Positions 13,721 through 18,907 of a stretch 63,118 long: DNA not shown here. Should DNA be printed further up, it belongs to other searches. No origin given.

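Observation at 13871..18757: Six lamin-tail domains fused to a double-HKD PLD-family hydrolase on a membrane tether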

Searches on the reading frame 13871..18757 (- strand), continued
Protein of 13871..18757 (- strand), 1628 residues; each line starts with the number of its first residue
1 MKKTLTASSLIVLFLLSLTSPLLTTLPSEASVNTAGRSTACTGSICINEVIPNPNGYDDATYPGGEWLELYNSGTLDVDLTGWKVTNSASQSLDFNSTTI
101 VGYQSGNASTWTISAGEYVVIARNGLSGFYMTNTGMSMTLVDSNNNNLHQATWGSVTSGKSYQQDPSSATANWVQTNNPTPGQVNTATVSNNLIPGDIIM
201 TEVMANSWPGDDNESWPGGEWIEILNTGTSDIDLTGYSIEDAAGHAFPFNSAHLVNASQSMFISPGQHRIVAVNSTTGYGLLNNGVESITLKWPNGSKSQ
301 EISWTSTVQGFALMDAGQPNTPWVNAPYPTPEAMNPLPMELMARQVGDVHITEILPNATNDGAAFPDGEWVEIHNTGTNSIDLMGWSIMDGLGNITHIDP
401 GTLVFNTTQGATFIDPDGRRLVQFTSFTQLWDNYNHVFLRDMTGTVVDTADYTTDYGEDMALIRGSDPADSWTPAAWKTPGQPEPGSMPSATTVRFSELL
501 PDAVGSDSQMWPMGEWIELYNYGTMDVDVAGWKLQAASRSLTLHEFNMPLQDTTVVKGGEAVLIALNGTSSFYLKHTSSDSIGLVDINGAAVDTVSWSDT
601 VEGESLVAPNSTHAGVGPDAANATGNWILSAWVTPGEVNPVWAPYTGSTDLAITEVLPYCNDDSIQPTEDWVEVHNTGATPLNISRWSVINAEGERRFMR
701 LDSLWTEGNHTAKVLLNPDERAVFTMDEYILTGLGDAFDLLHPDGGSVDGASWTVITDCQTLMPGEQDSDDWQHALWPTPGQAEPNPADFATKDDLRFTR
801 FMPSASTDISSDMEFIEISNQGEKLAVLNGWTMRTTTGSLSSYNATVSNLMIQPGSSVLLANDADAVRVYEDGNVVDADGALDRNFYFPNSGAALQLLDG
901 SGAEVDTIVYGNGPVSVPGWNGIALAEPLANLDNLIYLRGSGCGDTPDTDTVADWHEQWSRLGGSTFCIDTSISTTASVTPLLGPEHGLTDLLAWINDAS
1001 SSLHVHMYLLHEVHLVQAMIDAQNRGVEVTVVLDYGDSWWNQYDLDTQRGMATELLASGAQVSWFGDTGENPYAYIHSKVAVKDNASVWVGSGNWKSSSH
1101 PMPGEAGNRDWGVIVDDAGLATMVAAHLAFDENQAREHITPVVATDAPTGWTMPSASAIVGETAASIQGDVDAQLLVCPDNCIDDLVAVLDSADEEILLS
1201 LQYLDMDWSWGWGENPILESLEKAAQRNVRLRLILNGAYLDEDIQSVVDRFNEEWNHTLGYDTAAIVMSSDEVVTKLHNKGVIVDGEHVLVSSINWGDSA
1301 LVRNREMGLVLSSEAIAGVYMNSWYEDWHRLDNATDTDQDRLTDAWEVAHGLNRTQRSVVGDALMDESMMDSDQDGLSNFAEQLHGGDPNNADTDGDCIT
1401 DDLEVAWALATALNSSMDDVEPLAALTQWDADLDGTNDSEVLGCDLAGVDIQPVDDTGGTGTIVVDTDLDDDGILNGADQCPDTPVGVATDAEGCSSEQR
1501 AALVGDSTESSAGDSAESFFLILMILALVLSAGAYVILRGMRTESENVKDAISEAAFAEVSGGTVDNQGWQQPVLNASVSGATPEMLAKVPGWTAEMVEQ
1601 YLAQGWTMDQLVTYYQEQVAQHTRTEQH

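Call 5: find_homologous_proteins(query=window:13871-18757:-, max_evalue=0.00001)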
Query window:13871-18757:- (1628 aa): 218 proteins with E <= 0.00001 among 8000 candidates; the best 120 are listed.
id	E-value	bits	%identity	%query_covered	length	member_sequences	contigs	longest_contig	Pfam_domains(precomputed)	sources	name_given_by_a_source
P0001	0.0e+0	3506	93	100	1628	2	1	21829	PF00932.26,PF13091.13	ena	-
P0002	0.0e+0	3476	92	100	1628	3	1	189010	PF00932.26,PF13091.13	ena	-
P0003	0.0e+0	3473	92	100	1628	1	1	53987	PF00932.26,PF13091.13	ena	-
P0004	0.0e+0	3354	89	100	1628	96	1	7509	PF00932.26,PF13091.13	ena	-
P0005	0.0e+0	3354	89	100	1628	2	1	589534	PF00932.26,PF13091.13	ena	-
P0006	0.0e+0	3353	89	100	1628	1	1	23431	PF00932.26,PF13091.13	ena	-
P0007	0.0e+0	3349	89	100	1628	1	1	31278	PF00932.26,PF13091.13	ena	-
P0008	0.0e+0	3345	88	100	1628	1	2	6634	PF00932.26,PF13091.13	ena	-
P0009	0.0e+0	3339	88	100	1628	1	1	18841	PF00932.26,PF13091.13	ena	-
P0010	0.0e+0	3133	82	100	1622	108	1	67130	PF00932.26,PF13091.13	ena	-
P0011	0.0e+0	3025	79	100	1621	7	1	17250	PF00932.26,PF13091.13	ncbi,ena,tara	tara:strand:+ start:159 stop:5024 length:4866 start_codon:yes stop_codon:yes gene_type:complete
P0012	0.0e+0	3020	79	100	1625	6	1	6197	PF00932.26,PF13091.13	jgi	-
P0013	0.0e+0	3013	79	100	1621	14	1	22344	PF00932.26,PF13091.13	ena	-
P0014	0.0e+0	2995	78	100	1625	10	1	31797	PF00932.26,PF13091.13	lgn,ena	-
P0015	0.0e+0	2994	78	100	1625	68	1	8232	PF00932.26,PF13091.13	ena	-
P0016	0.0e+0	2994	78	100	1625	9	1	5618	PF00932.26,PF13091.13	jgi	-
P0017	0.0e+0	2986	78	100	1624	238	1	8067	PF00932.26,PF13091.13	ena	-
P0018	0.0e+0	2976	78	100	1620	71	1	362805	PF00932.26,PF13091.13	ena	-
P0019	0.0e+0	2957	78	100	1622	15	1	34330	PF00932.26,PF13091.13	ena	-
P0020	0.0e+0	2944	77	100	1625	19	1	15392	PF00932.26,PF13091.13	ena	-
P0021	0.0e+0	2862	75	100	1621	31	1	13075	PF00932.26,PF13091.13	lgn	-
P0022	0.0e+0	2678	71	100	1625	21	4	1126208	PF00932.26,PF13091.13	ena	-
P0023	0.0e+0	2671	71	98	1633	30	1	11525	PF00932.26,PF13091.13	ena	-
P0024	0.0e+0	2638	70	98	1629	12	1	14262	PF00932.26,PF13091.13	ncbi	-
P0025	0.0e+0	2635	70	98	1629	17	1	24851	PF00932.26,PF13091.13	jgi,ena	-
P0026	0.0e+0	2634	69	100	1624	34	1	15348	PF00932.26,PF13091.13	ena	-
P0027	0.0e+0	2600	70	98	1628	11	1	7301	PF00932.26,PF13091.13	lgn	-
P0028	0.0e+0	2595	68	100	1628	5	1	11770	PF00932.26,PF13091.13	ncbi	-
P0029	0.0e+0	2541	68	98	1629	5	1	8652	PF00932.26,PF13091.13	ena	-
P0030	0.0e+0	2522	78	84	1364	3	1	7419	PF00932.26,PF13091.13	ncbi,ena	-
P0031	0.0e+0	2508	66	100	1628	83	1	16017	PF00932.26,PF13091.13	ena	-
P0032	0.0e+0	2497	66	100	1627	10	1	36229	PF00932.26,PF13091.13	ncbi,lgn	-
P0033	0.0e+0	2486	65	100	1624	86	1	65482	PF00932.26,PF13091.13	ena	-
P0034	0.0e+0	2448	64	100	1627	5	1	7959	PF00932.26,PF13091.13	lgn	-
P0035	0.0e+0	2381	63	100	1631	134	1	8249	PF00932.26,PF13091.13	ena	-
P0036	0.0e+0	2363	62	100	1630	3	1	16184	PF00932.26,PF13091.13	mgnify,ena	mgnify:CR=1 FL=1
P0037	0.0e+0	2359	78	78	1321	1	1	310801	PF00932.26,PF13091.13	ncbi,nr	ncbi:MAG: hypothetical protein CM15mP78_04050 [Candidatus Poseidoniales archaeon]|nr:MAG: hypothetic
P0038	0.0e+0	2354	62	100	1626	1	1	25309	PF00932.26,PF13091.13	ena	-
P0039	0.0e+0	2336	62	100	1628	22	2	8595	PF00932.26,PF13091.13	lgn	-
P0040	0.0e+0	2335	62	100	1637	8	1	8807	PF00932.26,PF13091.13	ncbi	-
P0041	0.0e+0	2255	61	98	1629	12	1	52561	PF00932.26,PF13091.13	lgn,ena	-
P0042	0.0e+0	2208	60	99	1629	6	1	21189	PF00932.26,PF13091.13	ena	-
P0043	0.0e+0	2200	59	99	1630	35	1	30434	PF00932.26,PF13091.13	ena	-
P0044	0.0e+0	2199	60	99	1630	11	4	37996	PF00932.26,PF13091.13,PF18884.6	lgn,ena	-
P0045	0.0e+0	2113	58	98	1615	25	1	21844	PF00932.26,PF13091.13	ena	-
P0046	0.0e+0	2107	58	98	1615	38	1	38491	PF00932.26,PF13091.13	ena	-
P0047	0.0e+0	1921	53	100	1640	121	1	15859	PF00932.26,PF13091.13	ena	-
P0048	0.0e+0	1898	53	99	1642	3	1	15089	PF00932.26,PF13091.13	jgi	jgi:phosphatidylserine/phosphatidylglycerophosphate/cardiolipin synthase-like enzyme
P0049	0.0e+0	1898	53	98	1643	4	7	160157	PF00932.26,PF13091.13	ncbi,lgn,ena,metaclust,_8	metaclust:\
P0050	0.0e+0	1893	52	100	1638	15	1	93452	PF00932.26,PF13091.13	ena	-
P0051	0.0e+0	1884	53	99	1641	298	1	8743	PF00932.26,PF13091.13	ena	-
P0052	0.0e+0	1875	53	98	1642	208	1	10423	PF00932.26,PF13091.13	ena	-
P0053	0.0e+0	1874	52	99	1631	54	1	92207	PF00932.26,PF13091.13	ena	-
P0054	0.0e+0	1870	52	100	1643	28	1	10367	PF00932.26,PF13091.13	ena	-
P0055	0.0e+0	1869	51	100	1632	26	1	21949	PF00932.26,PF13091.13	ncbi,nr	ncbi:MAG: hypothetical protein HOL22_07790 [Euryarchaeota archaeon]|nr:hypothetical protein [Euryarc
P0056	0.0e+0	1869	51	100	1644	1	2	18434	PF00932.26,PF13091.13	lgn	-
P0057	0.0e+0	1863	51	100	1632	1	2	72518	PF00932.26,PF13091.13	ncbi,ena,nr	ncbi:MAG TPA: lamin tail domain-containing protein [Candidatus Poseidoniaceae archaeon]|nr:lamin tai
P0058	0.0e+0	1863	52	99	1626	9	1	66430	PF00932.26,PF13091.13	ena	-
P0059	0.0e+0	1855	51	99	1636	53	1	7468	PF00932.26,PF13091.13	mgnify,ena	mgnify:FL=1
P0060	0.0e+0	1855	52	99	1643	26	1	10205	PF00932.26,PF13091.13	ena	-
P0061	0.0e+0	1850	52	100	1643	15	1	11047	PF00932.26,PF13091.13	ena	-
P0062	0.0e+0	1848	51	99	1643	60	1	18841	PF00932.26,PF13091.13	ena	-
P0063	0.0e+0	1848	52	100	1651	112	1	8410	PF00932.26,PF13091.13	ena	-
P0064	0.0e+0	1846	51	100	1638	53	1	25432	PF00932.26,PF13091.13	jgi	-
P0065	0.0e+0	1839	51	100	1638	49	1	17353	PF00932.26,PF13091.13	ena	-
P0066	0.0e+0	1835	50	99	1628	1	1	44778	PF00932.26,PF13091.13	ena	-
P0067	0.0e+0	1834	50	99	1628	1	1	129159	PF00932.26,PF13091.13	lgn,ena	-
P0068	0.0e+0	1833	50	99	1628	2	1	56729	PF00932.26,PF13091.13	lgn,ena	-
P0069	0.0e+0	1833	50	99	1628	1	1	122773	PF00932.26,PF13091.13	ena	-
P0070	0.0e+0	1833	50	99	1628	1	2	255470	PF00932.26,PF13091.13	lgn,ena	-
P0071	0.0e+0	1832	50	99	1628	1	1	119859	PF00932.26,PF13091.13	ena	-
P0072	0.0e+0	1832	50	99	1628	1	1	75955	PF00932.26,PF13091.13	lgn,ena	-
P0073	0.0e+0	1830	50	99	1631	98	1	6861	PF00932.26,PF13091.13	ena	-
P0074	0.0e+0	1829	50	98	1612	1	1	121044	PF00932.26,PF13091.13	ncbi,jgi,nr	ncbi:MAG: lamin tail domain-containing protein [archaeon]|nr:lamin tail domain-containing protein [a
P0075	0.0e+0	1829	50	99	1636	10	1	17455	PF00932.26,PF13091.13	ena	-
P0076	0.0e+0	1828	50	98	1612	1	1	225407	PF00932.26,PF13091.13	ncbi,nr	ncbi:MAG: lamin tail domain-containing protein [archaeon]|nr:lamin tail domain-containing protein [a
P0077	0.0e+0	1821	51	100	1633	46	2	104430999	PF00932.26,PF13091.13,PF18884.6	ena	-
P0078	0.0e+0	1814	50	99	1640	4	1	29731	PF00932.26,PF13091.13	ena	-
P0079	0.0e+0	1811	50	99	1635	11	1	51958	PF00932.26,PF13091.13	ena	-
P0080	0.0e+0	1806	50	99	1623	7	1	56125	PF00932.26,PF13091.13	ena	-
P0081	0.0e+0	1792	52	96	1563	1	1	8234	PF00932.26,PF13091.13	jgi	jgi:phosphatidylserine/phosphatidylglycerophosphate/cardiolipin synthase-like enzyme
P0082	0.0e+0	1781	49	100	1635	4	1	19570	PF00932.26,PF13091.13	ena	-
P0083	0.0e+0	1767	50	97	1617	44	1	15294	PF00932.26,PF13091.13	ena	-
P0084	0.0e+0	1659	49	99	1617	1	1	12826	PF00932.26,PF13091.13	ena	-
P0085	0.0e+0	1659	49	98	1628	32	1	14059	PF00932.26,PF13091.13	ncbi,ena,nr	ncbi:MAG: Cardiolipin synthase B [Euryarchaeota archaeon UBA443]|nr:MAG: Cardiolipin synthase B [Eur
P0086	0.0e+0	1656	49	99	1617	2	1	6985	PF00932.26,PF13091.13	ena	-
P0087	0.0e+0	1654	48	98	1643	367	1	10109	PF00932.26,PF13091.13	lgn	-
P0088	0.0e+0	1651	48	98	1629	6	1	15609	PF00932.26,PF13091.13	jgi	-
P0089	0.0e+0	1651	48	99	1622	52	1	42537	PF00932.26,PF13091.13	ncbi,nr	ncbi:MAG: lamin tail domain-containing protein [Candidatus Thermoplasmatota archaeon]|nr:lamin tail 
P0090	0.0e+0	1651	48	99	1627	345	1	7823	PF00932.26,PF13091.13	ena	-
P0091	0.0e+0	1645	48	98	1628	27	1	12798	PF00932.26,PF13091.13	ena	-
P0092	0.0e+0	1639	48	99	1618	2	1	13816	PF00932.26,PF13091.13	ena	-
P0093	0.0e+0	1638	48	98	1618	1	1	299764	PF00932.26,PF13091.13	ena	-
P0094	0.0e+0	1638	48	99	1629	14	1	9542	PF00932.26,PF13091.13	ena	-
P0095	0.0e+0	1632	48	98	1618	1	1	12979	PF00932.26,PF13091.13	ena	-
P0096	0.0e+0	1631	48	98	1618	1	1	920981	PF00932.26,PF13091.13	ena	-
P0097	0.0e+0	1630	48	98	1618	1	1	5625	PF00932.26,PF13091.13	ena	-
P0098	0.0e+0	1630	48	99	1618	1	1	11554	PF00932.26,PF13091.13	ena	-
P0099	0.0e+0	1630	48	98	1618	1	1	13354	PF00932.26,PF13091.13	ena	-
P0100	0.0e+0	1628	47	99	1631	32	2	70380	PF00932.26,PF13091.13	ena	-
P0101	0.0e+0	1628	48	99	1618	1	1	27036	PF00932.26,PF13091.13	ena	-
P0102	0.0e+0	1627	47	99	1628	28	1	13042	PF00932.26,PF13091.13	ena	-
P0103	0.0e+0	1626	48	99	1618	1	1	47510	PF00932.26,PF13091.13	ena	-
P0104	0.0e+0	1625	47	98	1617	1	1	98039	PF00932.26,PF13091.13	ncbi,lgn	-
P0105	0.0e+0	1620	48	99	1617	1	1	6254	PF00932.26,PF13091.13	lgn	-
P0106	0.0e+0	1619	47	99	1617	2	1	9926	PF00932.26,PF13091.13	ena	-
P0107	0.0e+0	1619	47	99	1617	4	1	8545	PF00932.26,PF13091.13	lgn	-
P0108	0.0e+0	1618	48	99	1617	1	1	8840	PF00932.26,PF13091.13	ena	-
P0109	0.0e+0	1618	48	99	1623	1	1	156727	PF00932.26,PF13091.13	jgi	-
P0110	0.0e+0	1613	47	99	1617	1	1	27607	PF00932.26,PF13091.13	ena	-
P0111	0.0e+0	1610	47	99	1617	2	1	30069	PF00932.26,PF13091.13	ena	-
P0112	0.0e+0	1605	47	98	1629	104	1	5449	PF00932.26,PF13091.13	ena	-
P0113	0.0e+0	1603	47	99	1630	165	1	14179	PF00932.26,PF13091.13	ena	-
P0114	0.0e+0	1567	46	99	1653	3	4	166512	PF00932.26,PF13091.13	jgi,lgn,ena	-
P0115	0.0e+0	1549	46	99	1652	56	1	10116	PF00932.26,PF13091.13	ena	-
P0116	0.0e+0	1535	46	99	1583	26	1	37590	PF00932.26,PF13091.13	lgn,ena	-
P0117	0.0e+0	1517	46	99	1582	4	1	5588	PF00932.26,PF13091.13,PF11495.15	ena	-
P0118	0.0e+0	1515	45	99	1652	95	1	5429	PF00932.26,PF13091.13,PF13090.13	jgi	jgi:phosphatidylserine/phosphatidylglycerophosphate/cardiolipin synthase-like enzyme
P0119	0.0e+0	1506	45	99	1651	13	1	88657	PF00932.26,PF13091.13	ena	-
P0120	0.0e+0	1505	45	99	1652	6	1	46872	PF00932.26,PF13091.13,PF13090.13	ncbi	-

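Call 15: find_encoding_contigs(protein=P0096, flank=10000, max_places=2)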
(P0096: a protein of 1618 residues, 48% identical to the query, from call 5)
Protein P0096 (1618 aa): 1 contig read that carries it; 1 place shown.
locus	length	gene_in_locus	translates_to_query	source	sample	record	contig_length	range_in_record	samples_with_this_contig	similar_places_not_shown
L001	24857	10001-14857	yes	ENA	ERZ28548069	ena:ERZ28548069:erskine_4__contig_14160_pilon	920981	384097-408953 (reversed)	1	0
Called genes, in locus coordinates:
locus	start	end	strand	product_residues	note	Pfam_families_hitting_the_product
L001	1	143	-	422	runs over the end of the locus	PF02844:GARS_N, PF01071:GARS_A, PF02655:ATP-grasp_3, PF02222:ATP-grasp (weak), PF02843:GARS_C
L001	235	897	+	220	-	PF01864:CarS-like, PF01148:CTP_transf_1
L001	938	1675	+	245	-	-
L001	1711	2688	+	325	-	-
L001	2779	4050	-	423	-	-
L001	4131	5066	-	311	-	-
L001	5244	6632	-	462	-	PF01966:HD, PF19276:HD_assoc_2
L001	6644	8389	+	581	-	-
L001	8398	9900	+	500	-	PF01970:TctA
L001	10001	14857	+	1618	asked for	PF00932:LTD, PF13091:PLDc_2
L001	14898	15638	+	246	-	PF12811:BaxI_1, PF01027:Bax1-I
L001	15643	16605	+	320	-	PF14226:DIOX_N, PF03171:2OG-FeII_Oxy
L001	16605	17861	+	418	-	PF02885:Glycos_trans_3N, PF00591:Glycos_transf_3, PF07831:PYNP_C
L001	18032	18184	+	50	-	-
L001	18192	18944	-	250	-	-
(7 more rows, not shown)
